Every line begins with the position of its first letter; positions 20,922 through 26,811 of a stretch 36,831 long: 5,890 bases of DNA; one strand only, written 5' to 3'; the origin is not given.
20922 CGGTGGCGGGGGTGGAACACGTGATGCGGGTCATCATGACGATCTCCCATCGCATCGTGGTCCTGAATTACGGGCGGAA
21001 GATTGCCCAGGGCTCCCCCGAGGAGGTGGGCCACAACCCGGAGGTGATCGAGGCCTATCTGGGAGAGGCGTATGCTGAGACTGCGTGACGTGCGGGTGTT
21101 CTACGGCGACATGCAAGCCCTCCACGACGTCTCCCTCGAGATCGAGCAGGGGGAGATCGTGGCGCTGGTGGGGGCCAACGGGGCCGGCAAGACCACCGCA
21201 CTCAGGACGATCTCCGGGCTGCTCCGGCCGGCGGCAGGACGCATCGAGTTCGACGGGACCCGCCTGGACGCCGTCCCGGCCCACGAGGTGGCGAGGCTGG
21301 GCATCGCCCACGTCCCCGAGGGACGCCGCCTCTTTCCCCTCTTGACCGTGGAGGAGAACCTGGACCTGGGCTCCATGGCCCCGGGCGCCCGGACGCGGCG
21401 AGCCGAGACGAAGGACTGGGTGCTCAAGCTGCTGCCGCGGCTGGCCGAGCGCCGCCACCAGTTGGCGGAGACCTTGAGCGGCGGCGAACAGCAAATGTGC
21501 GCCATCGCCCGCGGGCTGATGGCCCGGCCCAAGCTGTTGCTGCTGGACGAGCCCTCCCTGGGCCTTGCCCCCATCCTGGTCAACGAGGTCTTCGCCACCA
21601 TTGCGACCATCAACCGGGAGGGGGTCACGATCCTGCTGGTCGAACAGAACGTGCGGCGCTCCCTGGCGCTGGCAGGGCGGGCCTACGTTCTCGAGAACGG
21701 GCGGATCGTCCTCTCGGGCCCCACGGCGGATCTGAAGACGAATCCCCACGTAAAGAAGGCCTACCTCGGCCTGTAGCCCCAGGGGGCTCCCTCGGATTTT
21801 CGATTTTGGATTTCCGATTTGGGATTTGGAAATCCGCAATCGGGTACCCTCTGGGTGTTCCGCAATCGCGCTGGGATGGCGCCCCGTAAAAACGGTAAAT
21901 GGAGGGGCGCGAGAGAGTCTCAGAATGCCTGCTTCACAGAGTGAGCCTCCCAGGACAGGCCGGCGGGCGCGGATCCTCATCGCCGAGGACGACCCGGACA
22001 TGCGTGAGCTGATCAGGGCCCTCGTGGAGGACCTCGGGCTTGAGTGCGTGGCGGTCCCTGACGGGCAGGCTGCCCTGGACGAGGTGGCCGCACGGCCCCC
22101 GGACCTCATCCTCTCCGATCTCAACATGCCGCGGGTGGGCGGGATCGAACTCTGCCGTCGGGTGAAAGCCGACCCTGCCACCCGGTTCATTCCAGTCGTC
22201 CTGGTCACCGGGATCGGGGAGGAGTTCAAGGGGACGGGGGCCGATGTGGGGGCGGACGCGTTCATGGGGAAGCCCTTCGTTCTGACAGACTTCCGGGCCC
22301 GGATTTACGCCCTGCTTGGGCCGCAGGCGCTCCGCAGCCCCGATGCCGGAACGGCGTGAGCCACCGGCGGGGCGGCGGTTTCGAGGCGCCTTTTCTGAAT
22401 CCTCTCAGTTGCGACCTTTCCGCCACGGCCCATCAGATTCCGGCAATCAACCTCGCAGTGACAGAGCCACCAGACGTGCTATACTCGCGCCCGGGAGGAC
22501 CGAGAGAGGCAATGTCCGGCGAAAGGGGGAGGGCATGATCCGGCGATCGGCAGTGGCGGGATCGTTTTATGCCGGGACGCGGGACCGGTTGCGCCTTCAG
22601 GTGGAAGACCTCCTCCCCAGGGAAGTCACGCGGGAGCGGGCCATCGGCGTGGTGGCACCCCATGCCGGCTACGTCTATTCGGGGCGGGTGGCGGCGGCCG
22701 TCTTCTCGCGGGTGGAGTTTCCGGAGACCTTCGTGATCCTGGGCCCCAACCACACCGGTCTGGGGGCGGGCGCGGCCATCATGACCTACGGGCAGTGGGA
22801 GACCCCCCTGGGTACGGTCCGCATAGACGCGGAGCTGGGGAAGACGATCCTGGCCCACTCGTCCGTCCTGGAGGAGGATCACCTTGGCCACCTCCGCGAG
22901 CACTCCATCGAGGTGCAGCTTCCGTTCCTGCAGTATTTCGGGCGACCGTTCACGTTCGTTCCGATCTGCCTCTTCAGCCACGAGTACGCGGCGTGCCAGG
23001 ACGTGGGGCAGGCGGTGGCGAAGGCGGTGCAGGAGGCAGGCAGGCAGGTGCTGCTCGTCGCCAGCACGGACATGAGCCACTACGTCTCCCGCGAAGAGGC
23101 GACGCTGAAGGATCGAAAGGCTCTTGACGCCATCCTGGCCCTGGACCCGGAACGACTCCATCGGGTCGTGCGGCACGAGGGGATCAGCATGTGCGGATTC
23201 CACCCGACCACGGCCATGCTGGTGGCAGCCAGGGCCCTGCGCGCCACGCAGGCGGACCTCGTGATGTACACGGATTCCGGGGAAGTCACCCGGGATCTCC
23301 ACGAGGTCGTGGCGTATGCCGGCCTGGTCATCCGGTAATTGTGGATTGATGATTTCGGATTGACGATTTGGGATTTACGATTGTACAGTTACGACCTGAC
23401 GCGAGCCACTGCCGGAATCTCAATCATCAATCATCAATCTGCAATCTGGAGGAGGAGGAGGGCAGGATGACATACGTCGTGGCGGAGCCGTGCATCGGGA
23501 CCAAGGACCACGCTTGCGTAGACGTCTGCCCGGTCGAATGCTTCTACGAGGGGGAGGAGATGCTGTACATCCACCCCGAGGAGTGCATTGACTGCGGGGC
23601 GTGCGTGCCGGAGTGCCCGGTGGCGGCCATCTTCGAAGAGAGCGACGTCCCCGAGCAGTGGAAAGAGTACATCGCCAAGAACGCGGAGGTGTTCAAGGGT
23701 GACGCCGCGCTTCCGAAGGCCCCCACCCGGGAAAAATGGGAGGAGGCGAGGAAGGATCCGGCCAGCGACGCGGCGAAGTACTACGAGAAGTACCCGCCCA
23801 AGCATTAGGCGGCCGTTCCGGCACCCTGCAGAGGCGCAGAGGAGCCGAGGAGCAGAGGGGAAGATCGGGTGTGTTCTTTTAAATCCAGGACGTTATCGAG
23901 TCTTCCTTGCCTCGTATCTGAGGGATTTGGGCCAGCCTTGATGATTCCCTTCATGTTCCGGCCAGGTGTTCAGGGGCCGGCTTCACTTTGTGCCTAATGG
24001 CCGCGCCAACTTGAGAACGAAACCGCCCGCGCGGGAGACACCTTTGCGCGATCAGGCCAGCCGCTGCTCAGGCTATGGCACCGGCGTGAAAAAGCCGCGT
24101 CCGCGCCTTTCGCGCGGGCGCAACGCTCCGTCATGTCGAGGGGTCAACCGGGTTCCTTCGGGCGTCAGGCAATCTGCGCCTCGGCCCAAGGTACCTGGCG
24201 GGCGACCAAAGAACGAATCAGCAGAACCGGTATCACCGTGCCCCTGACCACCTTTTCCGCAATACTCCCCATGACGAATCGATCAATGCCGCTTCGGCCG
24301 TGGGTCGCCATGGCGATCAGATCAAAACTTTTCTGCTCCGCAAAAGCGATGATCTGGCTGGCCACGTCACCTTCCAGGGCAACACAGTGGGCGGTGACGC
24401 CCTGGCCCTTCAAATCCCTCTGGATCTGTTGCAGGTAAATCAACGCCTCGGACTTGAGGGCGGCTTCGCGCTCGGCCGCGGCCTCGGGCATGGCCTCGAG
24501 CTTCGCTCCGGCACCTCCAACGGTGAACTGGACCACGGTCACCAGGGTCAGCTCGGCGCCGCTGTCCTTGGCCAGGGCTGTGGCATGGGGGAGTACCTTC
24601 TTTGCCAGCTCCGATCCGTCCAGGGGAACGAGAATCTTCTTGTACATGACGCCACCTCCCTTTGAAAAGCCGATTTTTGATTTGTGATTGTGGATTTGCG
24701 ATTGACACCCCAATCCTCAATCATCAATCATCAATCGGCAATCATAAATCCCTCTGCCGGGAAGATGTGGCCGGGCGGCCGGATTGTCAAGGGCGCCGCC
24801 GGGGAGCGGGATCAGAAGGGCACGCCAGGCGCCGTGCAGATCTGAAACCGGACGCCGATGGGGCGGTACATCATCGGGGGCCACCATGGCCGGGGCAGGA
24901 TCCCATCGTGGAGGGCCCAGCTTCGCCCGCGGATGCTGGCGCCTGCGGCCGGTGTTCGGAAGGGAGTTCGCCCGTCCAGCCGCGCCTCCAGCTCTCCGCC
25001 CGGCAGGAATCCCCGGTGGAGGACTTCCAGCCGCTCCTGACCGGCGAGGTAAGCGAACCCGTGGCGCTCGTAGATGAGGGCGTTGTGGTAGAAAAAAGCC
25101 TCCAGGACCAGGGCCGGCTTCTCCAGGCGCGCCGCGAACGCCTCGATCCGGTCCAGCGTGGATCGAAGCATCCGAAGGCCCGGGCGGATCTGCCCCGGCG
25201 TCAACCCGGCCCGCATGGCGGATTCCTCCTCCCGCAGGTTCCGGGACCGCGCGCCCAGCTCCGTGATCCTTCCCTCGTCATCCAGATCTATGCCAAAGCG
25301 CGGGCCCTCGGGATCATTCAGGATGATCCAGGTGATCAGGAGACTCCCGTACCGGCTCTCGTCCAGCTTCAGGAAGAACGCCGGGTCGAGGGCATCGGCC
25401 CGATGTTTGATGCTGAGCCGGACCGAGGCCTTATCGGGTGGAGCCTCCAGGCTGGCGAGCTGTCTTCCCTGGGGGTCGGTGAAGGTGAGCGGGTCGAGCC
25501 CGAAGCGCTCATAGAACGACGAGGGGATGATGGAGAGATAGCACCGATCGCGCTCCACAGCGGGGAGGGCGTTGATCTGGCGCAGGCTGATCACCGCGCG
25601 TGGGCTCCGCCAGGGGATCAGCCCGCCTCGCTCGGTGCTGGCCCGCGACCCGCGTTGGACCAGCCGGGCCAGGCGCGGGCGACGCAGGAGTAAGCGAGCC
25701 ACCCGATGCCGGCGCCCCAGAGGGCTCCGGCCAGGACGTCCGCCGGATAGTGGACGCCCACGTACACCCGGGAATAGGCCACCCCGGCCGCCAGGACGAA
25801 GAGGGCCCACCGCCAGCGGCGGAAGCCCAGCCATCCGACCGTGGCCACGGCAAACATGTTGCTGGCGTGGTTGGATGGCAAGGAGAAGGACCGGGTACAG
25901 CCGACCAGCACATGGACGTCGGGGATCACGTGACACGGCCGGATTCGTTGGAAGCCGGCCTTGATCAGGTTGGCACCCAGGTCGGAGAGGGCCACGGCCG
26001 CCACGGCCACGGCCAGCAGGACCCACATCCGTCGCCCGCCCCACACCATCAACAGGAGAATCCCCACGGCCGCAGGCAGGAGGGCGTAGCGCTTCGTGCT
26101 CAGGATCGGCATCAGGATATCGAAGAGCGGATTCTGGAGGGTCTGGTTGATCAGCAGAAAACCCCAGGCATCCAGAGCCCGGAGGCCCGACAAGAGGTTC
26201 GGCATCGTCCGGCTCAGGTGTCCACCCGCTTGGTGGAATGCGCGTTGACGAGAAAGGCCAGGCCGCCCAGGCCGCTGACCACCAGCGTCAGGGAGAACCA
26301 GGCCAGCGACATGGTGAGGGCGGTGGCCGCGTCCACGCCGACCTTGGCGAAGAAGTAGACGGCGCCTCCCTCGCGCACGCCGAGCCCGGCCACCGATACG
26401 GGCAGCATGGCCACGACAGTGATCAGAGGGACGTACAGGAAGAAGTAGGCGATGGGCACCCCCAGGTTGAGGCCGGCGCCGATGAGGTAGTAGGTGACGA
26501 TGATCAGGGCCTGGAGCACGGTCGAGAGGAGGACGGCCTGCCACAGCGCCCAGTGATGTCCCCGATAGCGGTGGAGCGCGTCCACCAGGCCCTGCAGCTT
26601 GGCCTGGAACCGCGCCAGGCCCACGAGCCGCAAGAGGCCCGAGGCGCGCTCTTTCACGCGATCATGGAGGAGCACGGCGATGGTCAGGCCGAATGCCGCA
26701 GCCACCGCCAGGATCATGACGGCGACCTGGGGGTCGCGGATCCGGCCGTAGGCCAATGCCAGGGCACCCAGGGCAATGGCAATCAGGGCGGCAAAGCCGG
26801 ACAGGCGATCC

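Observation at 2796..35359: Strictly phased 7-nt tandem arrays, mostly as inverted arm pairs, occupy almost every non-overlapping gene junction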

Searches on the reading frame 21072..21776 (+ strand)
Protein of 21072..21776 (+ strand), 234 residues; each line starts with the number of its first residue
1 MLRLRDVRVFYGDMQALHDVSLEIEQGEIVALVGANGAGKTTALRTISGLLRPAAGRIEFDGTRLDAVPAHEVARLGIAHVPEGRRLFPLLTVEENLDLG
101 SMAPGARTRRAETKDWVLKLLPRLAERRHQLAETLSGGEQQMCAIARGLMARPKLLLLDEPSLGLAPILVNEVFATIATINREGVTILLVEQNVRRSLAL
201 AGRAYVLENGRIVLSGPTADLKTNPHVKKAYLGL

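Call 7: search_protein_families(library=pfam, proteins=[window:21072-21776:+])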
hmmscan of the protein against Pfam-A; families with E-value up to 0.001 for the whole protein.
window:21072-21776:+ (234 aa): 3 families
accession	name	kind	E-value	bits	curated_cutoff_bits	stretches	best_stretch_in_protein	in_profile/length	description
PF00005.33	ABC_tran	-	2.6e-34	119.2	25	1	17-162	1-136/137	ABC transporter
PF13304.12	AAA_21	-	7.6e-09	36.5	27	1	29-68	1-52/304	AAA domain, putative AbiEii toxin, Type IV TA system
PF13555.12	AAA_29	-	0.0002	21.5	27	1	17-60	12-54/61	P-loop containing region of AAA domain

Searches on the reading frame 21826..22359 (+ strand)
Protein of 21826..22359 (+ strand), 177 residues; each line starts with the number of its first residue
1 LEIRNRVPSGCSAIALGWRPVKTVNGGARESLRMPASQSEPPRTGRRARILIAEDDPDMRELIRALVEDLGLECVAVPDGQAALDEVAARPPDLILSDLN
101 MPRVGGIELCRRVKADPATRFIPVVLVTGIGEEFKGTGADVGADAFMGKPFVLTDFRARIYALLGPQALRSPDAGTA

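Call 8: search_protein_families(library=pfam, proteins=[window:21826-22359:+])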
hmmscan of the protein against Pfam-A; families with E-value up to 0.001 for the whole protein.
window:21826-22359:+ (177 aa): 1 family
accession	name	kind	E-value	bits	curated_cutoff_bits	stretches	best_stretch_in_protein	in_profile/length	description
PF00072.30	Response_reg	-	1.1e-22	80.7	30.2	1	50-160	1-110/111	Response regulator receiver domain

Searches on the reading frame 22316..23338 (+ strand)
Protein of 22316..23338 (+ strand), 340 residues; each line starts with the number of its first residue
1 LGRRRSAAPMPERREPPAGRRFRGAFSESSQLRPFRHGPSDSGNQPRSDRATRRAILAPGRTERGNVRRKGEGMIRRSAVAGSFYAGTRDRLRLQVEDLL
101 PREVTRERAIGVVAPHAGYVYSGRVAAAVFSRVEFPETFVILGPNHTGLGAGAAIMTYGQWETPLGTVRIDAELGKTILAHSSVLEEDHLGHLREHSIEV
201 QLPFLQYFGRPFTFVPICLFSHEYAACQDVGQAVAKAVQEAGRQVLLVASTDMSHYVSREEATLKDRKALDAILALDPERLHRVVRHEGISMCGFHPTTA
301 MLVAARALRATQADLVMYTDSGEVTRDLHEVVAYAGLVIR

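Call 8: search_protein_families(library=pfam, proteins=[window:22316-23338:+])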
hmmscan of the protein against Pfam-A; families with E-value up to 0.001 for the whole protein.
window:22316-23338:+ (340 aa): 2 families
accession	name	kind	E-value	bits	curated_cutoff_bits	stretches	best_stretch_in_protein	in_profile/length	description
PF01875.22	Memo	-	1.7e-70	237.8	27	1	78-338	2-269/269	Memo-like protein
PF02900.23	LigB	-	4e-05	23.3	26.3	1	215-266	135-192/269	Catalytic LigB subunit of aromatic ring-opening dioxygenase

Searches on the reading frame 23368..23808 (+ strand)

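Call 8: search_protein_families(library=pfam, proteins=[window:23368-23808:+])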
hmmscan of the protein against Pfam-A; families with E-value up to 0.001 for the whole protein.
window:23368-23808:+ (146 aa): 11 families
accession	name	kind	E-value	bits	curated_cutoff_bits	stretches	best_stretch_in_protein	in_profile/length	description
PF00037.32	Fer4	-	7.2e-10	38.7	21.1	1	67-88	2-23/24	4Fe-4S binding domain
PF13237.11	Fer4_10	-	5.2e-08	33.1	25.5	2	37-84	4-53/53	4Fe-4S dicluster domain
PF12797.12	Fer4_2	-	2.2e-07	30.8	24.5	1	66-85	3-22/22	4Fe-4S binding domain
PF12838.12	Fer4_7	-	2.4e-06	28.3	27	1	42-87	2-52/52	4Fe-4S dicluster domain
PF13484.11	Fer4_16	-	2.8e-05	25.3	30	1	72-99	1-28/66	4Fe-4S double cluster binding domain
PF12800.12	Fer4_4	-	4.4e-05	23.9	24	1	70-85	1-16/17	4Fe-4S binding domain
PF25160.1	LdpA_Fe-S-bd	-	9.6e-05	22.5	27.6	1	48-91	7-46/49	LdpA Fe-S cluster-binding domain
PF14697.11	Fer4_21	-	0.00011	22.7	35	0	66-86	34-55/59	4Fe-4S dicluster domain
PF13187.11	Fer4_9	-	0.00012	22.5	27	1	49-88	7-52/52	4Fe-4S dicluster domain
PF13183.11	Fer4_8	-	0.00018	22.4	27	1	71-93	3-25/68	4Fe-4S dicluster domain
PF12837.12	Fer4_6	-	0.00036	20.8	25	0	71-88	7-24/24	4Fe-4S binding domain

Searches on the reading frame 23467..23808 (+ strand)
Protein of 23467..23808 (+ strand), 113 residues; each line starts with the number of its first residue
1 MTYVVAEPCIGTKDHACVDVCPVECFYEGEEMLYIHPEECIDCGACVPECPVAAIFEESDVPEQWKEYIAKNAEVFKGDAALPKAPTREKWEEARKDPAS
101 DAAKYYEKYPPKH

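Call 51: find_encoding_contigs(protein=window:23467-23808:+, flank=2500, max_places=10)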
Protein window:23467-23808:+ (113 aa): 2 contigs read that carry it; 2 places shown.
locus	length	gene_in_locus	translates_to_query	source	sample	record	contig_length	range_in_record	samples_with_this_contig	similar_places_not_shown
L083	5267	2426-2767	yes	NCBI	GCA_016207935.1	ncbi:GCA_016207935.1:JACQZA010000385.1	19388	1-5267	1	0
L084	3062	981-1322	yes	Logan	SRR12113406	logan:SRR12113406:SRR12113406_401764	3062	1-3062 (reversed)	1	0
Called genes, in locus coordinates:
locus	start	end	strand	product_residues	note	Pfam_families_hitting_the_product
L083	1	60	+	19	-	PF12399:BCA_ABC_TP_C (weak)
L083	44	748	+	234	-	PF00005:ABC_tran, PF13304:AAA_21 (faint)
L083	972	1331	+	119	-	PF00072:Response_reg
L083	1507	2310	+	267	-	PF01875:Memo, PF02900:LigB (faint)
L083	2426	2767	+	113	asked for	PF12797:Fer4_2 (faint), PF13237:Fer4_10 (weak), PF12838:Fer4_7 (weak), PF13484:Fer4_16 (faint), PF00037:Fer4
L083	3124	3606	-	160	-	PF00582:Usp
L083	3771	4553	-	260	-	-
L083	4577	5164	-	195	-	PF01569:PAP2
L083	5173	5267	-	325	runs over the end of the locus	PF03706:LPG_synthase_TM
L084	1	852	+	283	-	?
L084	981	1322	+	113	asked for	PF12797:Fer4_2 (faint), PF13237:Fer4_10 (weak), PF12838:Fer4_7 (weak), PF13484:Fer4_16 (faint), PF00037:Fer4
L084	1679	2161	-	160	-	PF00582:Usp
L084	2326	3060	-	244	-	?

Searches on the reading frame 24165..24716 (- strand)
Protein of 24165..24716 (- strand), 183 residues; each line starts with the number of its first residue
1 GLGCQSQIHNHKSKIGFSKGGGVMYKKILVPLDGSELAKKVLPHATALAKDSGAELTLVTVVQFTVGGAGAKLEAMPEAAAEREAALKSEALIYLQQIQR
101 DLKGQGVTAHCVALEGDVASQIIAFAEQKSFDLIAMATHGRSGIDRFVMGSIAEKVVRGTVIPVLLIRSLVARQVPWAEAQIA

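Call 23: search_protein_families(library=pfam, proteins=[window:24165-24716:-], max_evalue=0.01)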
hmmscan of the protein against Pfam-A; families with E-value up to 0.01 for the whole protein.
window:24165-24716:- (183 aa): 1 family
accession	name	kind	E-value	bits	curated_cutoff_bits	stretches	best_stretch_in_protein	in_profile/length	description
PF00582.32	Usp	-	1.7e-32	113.4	24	1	24-168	1-141/141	Universal stress protein family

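Call 55: find_encoding_contigs(protein=window:24165-24647:-, flank=10000, max_places=10)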
Protein window:24165-24647:- (160 aa): 2 contigs read that carry it; 2 places shown.
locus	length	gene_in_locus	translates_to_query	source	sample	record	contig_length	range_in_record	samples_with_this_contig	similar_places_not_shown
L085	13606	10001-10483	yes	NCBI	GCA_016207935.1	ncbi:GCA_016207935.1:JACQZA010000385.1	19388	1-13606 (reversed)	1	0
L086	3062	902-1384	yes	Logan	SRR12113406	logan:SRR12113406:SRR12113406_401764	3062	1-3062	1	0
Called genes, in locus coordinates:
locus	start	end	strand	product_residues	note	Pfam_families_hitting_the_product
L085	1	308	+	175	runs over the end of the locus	-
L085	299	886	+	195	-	PF01871:AMMECR1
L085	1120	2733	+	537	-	PF02142:MGS, PF01808:AICARFT_IMPCHas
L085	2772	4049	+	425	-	PF02844:GARS_N, PF01071:GARS_A, PF02843:GARS_C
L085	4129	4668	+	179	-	PF00731:AIRC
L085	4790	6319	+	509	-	PF02366:PMT, PF13231:PMT_2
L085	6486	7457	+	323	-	PF00535:Glycos_transf_2, PF10111:Glyco_tranf_2_2 (weak)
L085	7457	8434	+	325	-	PF03706:LPG_synthase_TM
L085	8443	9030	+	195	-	PF01569:PAP2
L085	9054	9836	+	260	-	-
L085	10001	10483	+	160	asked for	PF00582:Usp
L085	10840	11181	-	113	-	PF12797:Fer4_2 (faint), PF13237:Fer4_10 (weak), PF12838:Fer4_7 (weak), PF13484:Fer4_16 (faint), PF00037:Fer4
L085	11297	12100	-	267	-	PF01875:Memo, PF02900:LigB (faint)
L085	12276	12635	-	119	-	PF00072:Response_reg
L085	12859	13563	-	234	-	PF00005:ABC_tran, PF13304:AAA_21 (faint)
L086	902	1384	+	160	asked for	PF00582:Usp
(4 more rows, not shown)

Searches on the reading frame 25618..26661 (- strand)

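Call 23: search_protein_families(library=pfam, proteins=[window:25618-26661:-], max_evalue=0.01)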
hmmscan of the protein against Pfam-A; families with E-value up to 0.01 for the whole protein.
window:25618-26661:- (347 aa): 2 families
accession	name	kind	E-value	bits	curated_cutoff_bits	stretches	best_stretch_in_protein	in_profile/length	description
PF01569.27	PAP2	-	7.4e-24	84.4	27.2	1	218-330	4-128/130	PAP2 superfamily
PF14378.12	PAP2_3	-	7.3e-05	23.1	27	1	259-319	125-187/190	PAP2 superfamily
